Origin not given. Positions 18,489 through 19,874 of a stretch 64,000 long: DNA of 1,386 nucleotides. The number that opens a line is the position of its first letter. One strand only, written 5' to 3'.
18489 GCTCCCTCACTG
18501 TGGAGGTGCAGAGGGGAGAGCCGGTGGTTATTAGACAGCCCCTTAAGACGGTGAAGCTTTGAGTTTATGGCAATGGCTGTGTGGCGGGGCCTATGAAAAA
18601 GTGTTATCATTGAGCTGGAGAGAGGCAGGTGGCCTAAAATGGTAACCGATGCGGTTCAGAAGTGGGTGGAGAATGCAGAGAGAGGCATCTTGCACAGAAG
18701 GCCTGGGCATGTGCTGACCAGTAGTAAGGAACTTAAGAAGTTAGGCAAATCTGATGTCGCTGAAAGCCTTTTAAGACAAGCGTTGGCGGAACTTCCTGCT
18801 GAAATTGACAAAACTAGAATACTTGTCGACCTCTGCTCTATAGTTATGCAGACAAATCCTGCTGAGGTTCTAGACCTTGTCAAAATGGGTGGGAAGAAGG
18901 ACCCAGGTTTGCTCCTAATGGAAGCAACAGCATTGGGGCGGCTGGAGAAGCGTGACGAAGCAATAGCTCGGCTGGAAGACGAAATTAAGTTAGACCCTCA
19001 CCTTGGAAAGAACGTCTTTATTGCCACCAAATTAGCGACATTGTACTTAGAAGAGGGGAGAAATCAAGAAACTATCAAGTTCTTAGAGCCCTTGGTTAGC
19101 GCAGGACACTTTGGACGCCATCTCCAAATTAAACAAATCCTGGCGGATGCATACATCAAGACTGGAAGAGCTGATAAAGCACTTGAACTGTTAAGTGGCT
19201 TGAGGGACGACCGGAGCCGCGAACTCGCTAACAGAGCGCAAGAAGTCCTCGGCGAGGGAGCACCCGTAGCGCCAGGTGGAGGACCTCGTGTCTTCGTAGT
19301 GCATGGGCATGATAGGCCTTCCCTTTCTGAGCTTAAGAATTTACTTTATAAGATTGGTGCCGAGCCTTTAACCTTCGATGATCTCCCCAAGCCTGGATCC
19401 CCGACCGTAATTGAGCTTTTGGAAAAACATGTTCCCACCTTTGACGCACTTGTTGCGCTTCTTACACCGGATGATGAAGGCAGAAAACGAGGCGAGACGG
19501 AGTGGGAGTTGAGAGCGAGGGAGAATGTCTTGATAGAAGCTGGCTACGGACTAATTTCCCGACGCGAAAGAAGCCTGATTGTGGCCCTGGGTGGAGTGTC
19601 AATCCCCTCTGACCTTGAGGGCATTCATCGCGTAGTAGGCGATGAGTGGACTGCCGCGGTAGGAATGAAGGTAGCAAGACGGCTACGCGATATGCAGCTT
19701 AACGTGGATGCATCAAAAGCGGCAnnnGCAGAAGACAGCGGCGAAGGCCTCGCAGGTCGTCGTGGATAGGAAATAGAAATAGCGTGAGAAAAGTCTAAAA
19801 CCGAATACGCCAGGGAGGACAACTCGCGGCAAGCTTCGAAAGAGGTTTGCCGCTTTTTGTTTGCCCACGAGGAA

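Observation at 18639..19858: Phage-carried TPR + TIR-like (PF10137-type) protein with its own terminator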

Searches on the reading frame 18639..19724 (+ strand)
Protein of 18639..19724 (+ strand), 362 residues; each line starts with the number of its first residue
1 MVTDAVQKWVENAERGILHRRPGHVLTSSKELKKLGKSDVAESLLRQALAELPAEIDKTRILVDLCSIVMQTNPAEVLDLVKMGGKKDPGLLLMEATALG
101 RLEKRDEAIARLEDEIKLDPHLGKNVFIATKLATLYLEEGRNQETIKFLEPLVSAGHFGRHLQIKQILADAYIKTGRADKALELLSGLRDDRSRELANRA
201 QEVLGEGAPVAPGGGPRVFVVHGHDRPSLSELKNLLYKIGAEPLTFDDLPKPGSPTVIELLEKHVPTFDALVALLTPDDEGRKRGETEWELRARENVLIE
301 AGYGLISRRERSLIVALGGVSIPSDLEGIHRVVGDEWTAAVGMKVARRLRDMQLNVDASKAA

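Call 4: search_protein_families(library=pfam, proteins=[window:18639-19724:+], max_evalue=1)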
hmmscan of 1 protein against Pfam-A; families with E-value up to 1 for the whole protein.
window:18639-19724:+ (362 aa): 18 families
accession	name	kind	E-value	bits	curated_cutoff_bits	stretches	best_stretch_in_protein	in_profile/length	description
PF10137.14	CAP12-PCTIR_TIR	-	1.5e-24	86.7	24.7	1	217-332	1-115/119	CAP12/Pycsar effector protein, TIR domain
PF14559.12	TPR_19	-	9.3e-09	35.9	25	1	137-192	2-55/68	Tetratricopeptide repeat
PF13428.12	TPR_14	-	1.4e-06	28.9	23.5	1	165-189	4-28/44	Tetratricopeptide repeat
PF13432.12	TPR_16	-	4.2e-05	24.3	32.7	0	93-123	1-28/65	Tetratricopeptide repeat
PF13181.12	TPR_8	-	0.00031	21.1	25.7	0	165-183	4-22/34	Tetratricopeptide repeat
PF13176.12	TPR_7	-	0.0006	20.1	27.9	0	168-185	5-22/36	Tetratricopeptide repeat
PF07719.23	TPR_2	-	0.0014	19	27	0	168-185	7-24/34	Tetratricopeptide repeat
PF13424.12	TPR_12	-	0.0024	18.4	30.1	1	130-185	7-68/77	Tetratricopeptide repeat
PF20308.4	TPR-S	-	0.0033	18.4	27.6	1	143-203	3-53/102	Tetratricopeptide Repeats-Sensor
PF13174.12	TPR_6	-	0.0034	18.4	26.3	0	168-189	6-27/33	Tetratricopeptide repeat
PF14561.12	TPR_20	-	0.019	15.7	25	0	162-192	22-53/90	Tetratricopeptide repeat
PF25058.1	ARM_TT21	-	0.027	14.9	27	0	123-194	54-126/155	Tetratricopeptide repeat protein 21 ARM repeat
PF12688.13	TPR_5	-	0.035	14.8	24.2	0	35-70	14-49/119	Tetratrico peptide repeat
PF00637.26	Clathrin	-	0.05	13.8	29.6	1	130-188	11-68/143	Region in Clathrin and VPS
PF01535.26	PPR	-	0.083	13.6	25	1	168-188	6-26/31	PPR repeat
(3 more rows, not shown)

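Call 5: search_protein_families(library=padloc, proteins=[window:18639-19724:+], max_evalue=1)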
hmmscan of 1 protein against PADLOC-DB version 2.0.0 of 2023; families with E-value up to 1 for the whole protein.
window:18639-19724:+ (362 aa): 9 families
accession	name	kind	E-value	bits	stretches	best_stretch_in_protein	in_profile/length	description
PDLC05005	PDC-S35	-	8.9e-30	102.3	1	179-360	82-261/264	-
PDLC05004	PDC-S35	-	8.6e-26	89.1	1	216-359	120-262/265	-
PDLC05003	PDC-S35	-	5.5e-25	86.3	1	211-360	85-239/245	-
PDLC05006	PDC-S35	-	5.2e-24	82.9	1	211-360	78-230/231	-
PDLC05007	PDC-S35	-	3.8e-23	80.5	1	217-360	135-276/278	-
PDLC00731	Effector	-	3.4e-08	30.8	1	254-332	194-273/306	TIR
PDLC00732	Effector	-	6.2e-07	26.6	1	256-332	192-269/301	TIR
PDLC00729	Effector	-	3.5e-06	24.7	1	258-330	47-118/310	TIR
PDLC02371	PycTIR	-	0.00016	19.1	1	216-332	152-258/288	-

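Call 6: search_protein_families(library=ncbifam, proteins=[window:18639-19724:+], max_evalue=1)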
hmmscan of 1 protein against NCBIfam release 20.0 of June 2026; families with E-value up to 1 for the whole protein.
window:18639-19724:+ (362 aa): 9 families
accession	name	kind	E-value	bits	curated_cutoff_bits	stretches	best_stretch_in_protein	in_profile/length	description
NF052415.1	T3SS_chap_SctY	equivalog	8.2e-09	35.9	70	2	132-194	12-72/106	type III secretion apparatus assembly chaperone SctY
TIGR02917.1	PEP_TPR_lipo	equivalog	9.8e-07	27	312.2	1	35-188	308-457/899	XrtA/PEP-CTERM system TPR-repeat protein PrsT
NF050172.1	CDNTAsCap12CFB2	equivalog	0.002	17.4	450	1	256-331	43-117/312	CBASS system CD-NTase-associated NAD(+) hydrolase Cap12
NF033762.1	social_mot_Tgl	equivalog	0.0075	15.6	225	1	103-184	80-158/252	social motility TPR repeat lipoprotein Tgl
NF047558.1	TPR_END_plus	domain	0.009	15.9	32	0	96-122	6-32/56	TPR end-of-group domain-containing protein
NF040959.1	MamA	equivalog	0.021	14.2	200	0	74-149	124-196/204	magnetosome protein MamA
NF007829.0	PRK10538.1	equivalog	0.15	11.4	411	1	44-131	60-151/248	bifunctional NADP-dependent 3-hydroxy acid dehydrogenase/3-hydroxypropionate dehydrogenase YdfG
NF042912.1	Amuc_1098_fam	equivalog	0.15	10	750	1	26-121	93-187/805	Amuc_1098 family type IV pilus outer membrane protein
TIGR03504.1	FimV_Cterm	subfamily_domain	0.25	11.4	30.65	1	168-205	5-42/44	FimV/HubP family polar landmark protein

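Call 13: find_homologous_proteins(query=window:18639-19724:+, max_evalue=0.001)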
Query window:18639-19724:+ (362 aa): 72 proteins with E <= 0.001 among 8000 candidates.
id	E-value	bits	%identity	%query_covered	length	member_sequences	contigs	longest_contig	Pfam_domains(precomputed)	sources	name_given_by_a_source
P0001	1.0e-169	582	100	74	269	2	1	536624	PF14559.13,PF10137.15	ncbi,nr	ncbi:MAG TPA: hypothetical protein G4O03_01865 [Dehalococcoidia bacterium]|nr:hypothetical protein [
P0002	1.0e-138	480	65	100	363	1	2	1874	PF14559.13,PF13428.13,PF10137.15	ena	-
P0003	1.2e-123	431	56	100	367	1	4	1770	PF14559.13,PF10137.15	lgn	-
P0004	1.6e-113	397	55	100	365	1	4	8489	PF14559.13,PF13432.13,PF13428.13,PF10137.15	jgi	-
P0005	3.8e-110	386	53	100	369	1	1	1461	PF14559.13,PF13428.13,PF13181.13,PF10137.15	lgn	-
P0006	9.2e-107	375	53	100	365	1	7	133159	PF14559.13,PF13428.13,PF10137.15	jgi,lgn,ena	jgi:predicted nucleotide-binding protein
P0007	1.6e-104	368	52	100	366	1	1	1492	PF14559.13,PF13428.13,PF10137.15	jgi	jgi:predicted nucleotide-binding protein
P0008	2.8e-102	360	52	100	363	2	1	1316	PF14559.13,PF13428.13,PF10137.15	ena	-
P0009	4.5e-90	320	48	97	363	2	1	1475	PF14559.13,PF13176.13,PF13432.13,PF13428.13,PF13181.13,PF10137.15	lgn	-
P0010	1.4e-59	220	68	40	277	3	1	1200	PF10137.15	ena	-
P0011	3.2e-56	209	65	41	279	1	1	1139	PF10137.15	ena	-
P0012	2.4e-55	206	45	69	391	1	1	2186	PF10137.15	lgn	-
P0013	3.5e-55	205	63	40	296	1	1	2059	PF10137.15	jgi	-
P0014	5.1e-54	202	61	40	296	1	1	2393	PF10137.15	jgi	jgi:predicted nucleotide-binding protein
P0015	5.8e-53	198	61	41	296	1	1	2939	PF10137.15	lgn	-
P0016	1.2e-52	197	42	82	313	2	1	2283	PF10137.15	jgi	jgi:hypothetical protein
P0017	2.2e-52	196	48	67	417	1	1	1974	PF10137.15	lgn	-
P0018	4.9e-52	195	50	55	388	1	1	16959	PF10137.15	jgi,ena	jgi:predicted nucleotide-binding protein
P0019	2.0e-51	193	59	40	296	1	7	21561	PF10137.15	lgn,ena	-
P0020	5.4e-51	192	64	36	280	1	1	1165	PF10137.15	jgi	jgi:hypothetical protein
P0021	7.6e-50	188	53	55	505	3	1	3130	PF13560.13,PF10137.15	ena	-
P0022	5.7e-48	182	61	40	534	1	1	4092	PF00294.30,PF10137.15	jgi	jgi:sugar/nucleoside kinase (ribokinase family)/predicted nucleotide-binding protein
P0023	1.2e-46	177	49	56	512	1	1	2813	PF13560.13,PF10137.15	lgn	-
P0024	5.0e-46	175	41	77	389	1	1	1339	PF10137.15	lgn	-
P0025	8.0e-42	161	52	42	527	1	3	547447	PF00294.30,PF10137.15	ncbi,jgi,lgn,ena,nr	ncbi:MAG: nucleotide-binding protein [Acidobacteria bacterium]|nr:nucleotide-binding protein [Acidob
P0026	5.7e-41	159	57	40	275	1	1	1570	PF10137.15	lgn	-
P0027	1.7e-40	157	54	40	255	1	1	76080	PF13676.12,PF10137.15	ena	-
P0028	2.0e-40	157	54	40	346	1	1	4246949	PF10137.15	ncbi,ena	-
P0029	1.2e-39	154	56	40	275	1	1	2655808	PF10137.15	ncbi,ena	-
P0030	2.9e-39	153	38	80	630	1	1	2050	PF13431.13,PF23914.2,PF13414.13,PF13176.13,PF13428.13,PF13676.12,PF14559.13,PF00515.35,PF12895.14,PF13424.13,PF28559.1,PF13432.13,PF13181.13,PF07719.24,PF13174.13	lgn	-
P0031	3.0e-34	137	51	37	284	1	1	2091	PF10137.15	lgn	-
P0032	1.9e-32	131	47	40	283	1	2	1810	PF10137.15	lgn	-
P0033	5.5e-28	116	50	40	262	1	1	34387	PF10137.15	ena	-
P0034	2.4e-17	81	43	33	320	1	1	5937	PF13185.13,PF10137.15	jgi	jgi:predicted nucleotide-binding protein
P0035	8.7e-17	79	45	40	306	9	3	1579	PF10137.15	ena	-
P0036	3.6e-16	77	40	40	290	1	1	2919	PF10137.15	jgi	jgi:predicted nucleotide-binding protein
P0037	7.0e-16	76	35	55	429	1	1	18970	PF10137.15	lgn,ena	-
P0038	1.2e-15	75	45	37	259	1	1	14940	PF04760.22,PF10137.15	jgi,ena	-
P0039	3.9e-15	74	41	43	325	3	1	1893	PF10137.15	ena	-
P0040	6.3e-15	73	36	40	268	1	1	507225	PF10137.15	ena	-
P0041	2.0e-14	71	36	41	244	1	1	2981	PF10137.15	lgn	-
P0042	2.5e-14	71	40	40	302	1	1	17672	PF10137.15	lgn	-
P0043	5.2e-14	70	43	40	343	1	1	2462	PF10137.15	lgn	-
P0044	1.1e-13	69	44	31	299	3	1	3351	PF10137.15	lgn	-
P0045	1.2e-13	69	38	38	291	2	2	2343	PF00072.31,PF10137.15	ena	-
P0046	1.5e-13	68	39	35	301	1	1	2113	PF10137.15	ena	-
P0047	5.7e-13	67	43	36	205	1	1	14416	PF10137.15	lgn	-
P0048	2.0e-12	65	42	35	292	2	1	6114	PF10137.15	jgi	jgi:predicted nucleotide-binding protein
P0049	4.4e-12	64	42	31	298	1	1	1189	PF10137.15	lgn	-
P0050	1.1e-11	62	42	31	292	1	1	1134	PF10137.15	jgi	jgi:predicted nucleotide-binding protein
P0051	1.9e-11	62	39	40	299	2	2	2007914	PF10137.15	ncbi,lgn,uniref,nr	ncbi:putative nucleotide-binding protein with TIR-like domain [Nitrospirillum viridazoti]|uniref:CD-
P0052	3.9e-11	61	37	43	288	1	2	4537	PF10137.15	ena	-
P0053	5.0e-11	60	36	40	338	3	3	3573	PF10137.15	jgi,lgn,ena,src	jgi:predicted nucleotide-binding protein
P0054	1.2e-10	59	42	31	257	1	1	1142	PF10137.15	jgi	jgi:predicted nucleotide-binding protein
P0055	1.6e-10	59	33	36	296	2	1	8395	PF10137.15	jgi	jgi:predicted nucleotide-binding protein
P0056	2.4e-10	58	37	37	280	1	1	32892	PF10137.15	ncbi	-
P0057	2.5e-10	58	40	35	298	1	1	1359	PF10137.15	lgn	-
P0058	4.4e-10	57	37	48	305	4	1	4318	PF10137.15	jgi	jgi:predicted nucleotide-binding protein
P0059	1.1e-9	56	37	31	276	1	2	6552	PF00072.31,PF10137.15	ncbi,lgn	-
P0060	1.3e-9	56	36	32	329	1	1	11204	PF00072.31,PF10137.15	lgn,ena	-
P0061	1.4e-9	55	37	40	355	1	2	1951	PF10137.15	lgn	-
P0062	1.9e-9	55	37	31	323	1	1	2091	PF13185.13,PF10137.15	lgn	-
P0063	4.8e-9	54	41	35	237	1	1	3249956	PF10137.15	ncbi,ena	-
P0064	7.8e-9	53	33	40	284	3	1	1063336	PF10137.15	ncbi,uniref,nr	ncbi:TIR domain-containing protein [Rhizobium leguminosarum]|uniref:TIR domain-containing protein n=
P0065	8.6e-9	53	39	33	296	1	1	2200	PF10137.15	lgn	-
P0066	3.8e-7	47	32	37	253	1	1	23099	PF10137.15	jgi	jgi:hypothetical protein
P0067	6.9e-7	47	30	40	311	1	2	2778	PF10137.15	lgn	-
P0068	8.2e-7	46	31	46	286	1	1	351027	PF10137.15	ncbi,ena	-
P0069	6.1e-6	43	34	40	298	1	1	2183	PF10137.15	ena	-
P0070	1.7e-5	42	33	36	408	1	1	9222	PF10137.15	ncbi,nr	ncbi:MAG: nucleotide-binding protein [Chloroflexi bacterium]|nr:nucleotide-binding protein [Chlorofl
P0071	1.8e-5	42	32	35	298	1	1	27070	PF00072.31,PF10137.15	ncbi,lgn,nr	ncbi:MAG TPA: TIR domain-containing protein [Longimicrobium sp.]|nr:TIR domain-containing protein [L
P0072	2.2e-4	38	30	40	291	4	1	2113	PF10137.15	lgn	-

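Call 14: search_solved_structures(query=window:18639-19724:+, max_evalue=1, show_alignments=3)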
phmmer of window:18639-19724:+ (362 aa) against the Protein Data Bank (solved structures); distinct sequences matched with E-value up to 1: 8.
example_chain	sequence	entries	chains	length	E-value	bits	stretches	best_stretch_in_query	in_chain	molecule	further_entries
5fzq_A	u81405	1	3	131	0.00017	23.8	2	96-154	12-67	DESIGNED TPR PROTEIN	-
5fzr_A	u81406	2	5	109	0.00021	23.5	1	97-154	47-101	DESIGNED TPR PROTEIN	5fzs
8jsj_A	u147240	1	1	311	0.0023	20.1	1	216-330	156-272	PycTIR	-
3as4_A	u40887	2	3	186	0.23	13.6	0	136-187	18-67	MamA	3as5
3asd_A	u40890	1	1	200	0.29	13.2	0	136-187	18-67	MamA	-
3asg_A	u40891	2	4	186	0.29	13.2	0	136-187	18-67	MamA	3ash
3as8_A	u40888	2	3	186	0.3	13.2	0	136-187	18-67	Magnetosome protein MamA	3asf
3asu_A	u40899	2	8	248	0.89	11.6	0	43-132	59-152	Short-chain dehydrogenase/reductase SDR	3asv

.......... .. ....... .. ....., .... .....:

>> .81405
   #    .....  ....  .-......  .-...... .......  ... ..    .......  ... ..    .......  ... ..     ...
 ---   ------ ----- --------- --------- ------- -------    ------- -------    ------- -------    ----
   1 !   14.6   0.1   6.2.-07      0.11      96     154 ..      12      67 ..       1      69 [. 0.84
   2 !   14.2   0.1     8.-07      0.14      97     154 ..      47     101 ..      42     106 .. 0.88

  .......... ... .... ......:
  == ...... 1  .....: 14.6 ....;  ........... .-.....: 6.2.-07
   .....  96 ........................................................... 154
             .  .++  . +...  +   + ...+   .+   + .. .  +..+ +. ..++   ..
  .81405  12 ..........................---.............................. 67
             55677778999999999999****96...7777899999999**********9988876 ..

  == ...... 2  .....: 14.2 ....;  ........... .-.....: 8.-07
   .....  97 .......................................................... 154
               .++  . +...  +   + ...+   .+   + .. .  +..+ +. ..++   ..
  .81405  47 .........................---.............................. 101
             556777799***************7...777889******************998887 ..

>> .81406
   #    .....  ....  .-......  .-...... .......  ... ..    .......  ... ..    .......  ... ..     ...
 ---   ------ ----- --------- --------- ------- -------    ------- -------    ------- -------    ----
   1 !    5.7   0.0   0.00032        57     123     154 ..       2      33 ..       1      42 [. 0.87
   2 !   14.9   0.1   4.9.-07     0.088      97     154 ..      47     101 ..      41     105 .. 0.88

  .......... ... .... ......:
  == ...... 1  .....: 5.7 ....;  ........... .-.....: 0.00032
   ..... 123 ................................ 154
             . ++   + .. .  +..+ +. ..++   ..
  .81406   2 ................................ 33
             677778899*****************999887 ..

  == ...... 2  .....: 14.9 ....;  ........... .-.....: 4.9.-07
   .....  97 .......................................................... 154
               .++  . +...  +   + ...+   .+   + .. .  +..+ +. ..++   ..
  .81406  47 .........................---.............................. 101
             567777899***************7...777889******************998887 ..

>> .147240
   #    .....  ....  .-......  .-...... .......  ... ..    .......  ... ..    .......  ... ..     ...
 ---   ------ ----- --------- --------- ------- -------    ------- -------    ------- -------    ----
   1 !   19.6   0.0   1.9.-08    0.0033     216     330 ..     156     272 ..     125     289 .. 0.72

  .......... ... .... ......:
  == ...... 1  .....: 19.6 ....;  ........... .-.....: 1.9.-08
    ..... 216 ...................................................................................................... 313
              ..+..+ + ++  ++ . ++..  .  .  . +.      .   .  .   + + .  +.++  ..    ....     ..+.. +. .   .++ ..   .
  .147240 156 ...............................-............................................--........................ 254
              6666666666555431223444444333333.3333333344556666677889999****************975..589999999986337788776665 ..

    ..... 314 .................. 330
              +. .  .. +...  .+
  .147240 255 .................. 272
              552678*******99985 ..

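Call 16: find_encoding_contigs(protein=P0006, flank=10000, max_places=6)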
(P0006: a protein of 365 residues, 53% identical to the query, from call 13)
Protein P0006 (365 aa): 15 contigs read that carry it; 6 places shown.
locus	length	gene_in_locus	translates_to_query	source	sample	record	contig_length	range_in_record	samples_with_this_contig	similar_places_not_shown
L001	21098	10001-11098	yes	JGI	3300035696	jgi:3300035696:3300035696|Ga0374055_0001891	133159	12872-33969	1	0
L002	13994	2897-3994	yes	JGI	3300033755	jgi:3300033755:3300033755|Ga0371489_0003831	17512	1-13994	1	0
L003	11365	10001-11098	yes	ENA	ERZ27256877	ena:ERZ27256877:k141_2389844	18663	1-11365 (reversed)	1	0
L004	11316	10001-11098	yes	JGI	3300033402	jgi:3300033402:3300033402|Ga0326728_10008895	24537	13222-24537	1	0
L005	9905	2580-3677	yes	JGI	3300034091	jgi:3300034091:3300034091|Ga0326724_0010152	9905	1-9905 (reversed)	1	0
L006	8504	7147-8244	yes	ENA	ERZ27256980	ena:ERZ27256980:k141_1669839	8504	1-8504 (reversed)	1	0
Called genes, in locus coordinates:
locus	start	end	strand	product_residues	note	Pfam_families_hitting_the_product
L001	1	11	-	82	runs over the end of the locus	-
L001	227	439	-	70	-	-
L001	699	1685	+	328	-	PF00364:Biotin_lipoyl (faint), PF25919:BSH_CusB (faint), PF25876:HH_MFP_RND (faint), PF25881:HH_YBHG (weak)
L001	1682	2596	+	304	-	PF00005:ABC_tran, PF13304:AAA_21 (weak)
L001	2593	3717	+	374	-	PF12679:ABC2_membrane_2, PF12698:ABC2_membrane_3, PF01061:ABC2_membrane, PF12730:ABC2_membrane_4 (weak)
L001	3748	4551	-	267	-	-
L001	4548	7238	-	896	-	PF20437:LonC_helical, PF13654:AAA_32, PF20436:LonB_AAA-LID, PF05362:Lon_C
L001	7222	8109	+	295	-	PF03755:YicC-like_N, PF08340:YicC-like_C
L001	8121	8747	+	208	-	PF00625:Guanylate_kin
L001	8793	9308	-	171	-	PF20355:DUF6650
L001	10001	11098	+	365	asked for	PF13428:TPR_14 (faint), PF14559:TPR_19 (faint), PF10137:CAP12-PCTIR_TIR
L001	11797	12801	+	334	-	PF01207:Dus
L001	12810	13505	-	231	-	PF13650:Asp_protease_2, PF13975:gag-asp_proteas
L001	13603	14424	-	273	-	PF02654:CobS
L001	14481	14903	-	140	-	PF08592:Anthrone_oxy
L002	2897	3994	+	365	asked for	PF13428:TPR_14 (faint), PF14559:TPR_19 (faint), PF10137:CAP12-PCTIR_TIR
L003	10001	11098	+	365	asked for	PF13428:TPR_14 (faint), PF14559:TPR_19 (faint), PF10137:CAP12-PCTIR_TIR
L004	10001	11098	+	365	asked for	PF13428:TPR_14 (faint), PF14559:TPR_19 (faint), PF10137:CAP12-PCTIR_TIR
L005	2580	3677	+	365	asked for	PF13428:TPR_14 (faint), PF14559:TPR_19 (faint), PF10137:CAP12-PCTIR_TIR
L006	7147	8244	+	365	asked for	PF13428:TPR_14 (faint), PF14559:TPR_19 (faint), PF10137:CAP12-PCTIR_TIR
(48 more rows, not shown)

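Call 17: find_encoding_contigs(protein=P0004, flank=10000, max_places=4)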
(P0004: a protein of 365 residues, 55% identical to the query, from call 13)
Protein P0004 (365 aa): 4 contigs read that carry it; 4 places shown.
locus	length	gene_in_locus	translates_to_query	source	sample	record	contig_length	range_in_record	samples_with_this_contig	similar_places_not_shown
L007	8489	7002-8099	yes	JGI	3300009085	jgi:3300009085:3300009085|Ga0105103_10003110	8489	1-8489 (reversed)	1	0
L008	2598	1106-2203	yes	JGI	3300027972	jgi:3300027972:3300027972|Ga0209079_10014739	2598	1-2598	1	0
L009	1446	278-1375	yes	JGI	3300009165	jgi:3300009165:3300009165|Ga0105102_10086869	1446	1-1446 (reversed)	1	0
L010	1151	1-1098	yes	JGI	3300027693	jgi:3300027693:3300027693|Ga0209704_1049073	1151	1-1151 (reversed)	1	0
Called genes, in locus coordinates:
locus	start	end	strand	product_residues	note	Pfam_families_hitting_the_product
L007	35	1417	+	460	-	PF22679:T1R_D3-like, PF11867:T1RH-like_C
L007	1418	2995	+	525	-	-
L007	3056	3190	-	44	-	-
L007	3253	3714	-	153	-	-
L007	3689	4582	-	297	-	PF13371:TPR_9 (weak), PF13432:TPR_16 (weak), PF14559:TPR_19, PF12895:ANAPC3 (weak), PF13431:TPR_17 (weak), PF00515:TPR_1 (weak), PF23914:TPR_CcmH_CycH, PF14559:TPR_19, +16 more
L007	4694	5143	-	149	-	PF00565:SNase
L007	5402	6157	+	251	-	PF14355:Abi_C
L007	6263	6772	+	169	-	-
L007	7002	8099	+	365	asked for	PF13428:TPR_14 (faint), PF13432:TPR_16 (faint), PF14559:TPR_19 (faint), PF10137:CAP12-PCTIR_TIR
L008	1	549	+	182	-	?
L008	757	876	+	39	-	-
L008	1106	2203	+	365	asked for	PF13428:TPR_14 (faint), PF13432:TPR_16 (faint), PF14559:TPR_19 (faint), PF10137:CAP12-PCTIR_TIR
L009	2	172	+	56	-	?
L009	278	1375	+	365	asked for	PF13428:TPR_14 (faint), PF13432:TPR_16 (faint), PF14559:TPR_19 (faint), PF10137:CAP12-PCTIR_TIR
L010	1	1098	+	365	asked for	PF13428:TPR_14 (faint), PF13432:TPR_16 (faint), PF14559:TPR_19 (faint), PF10137:CAP12-PCTIR_TIR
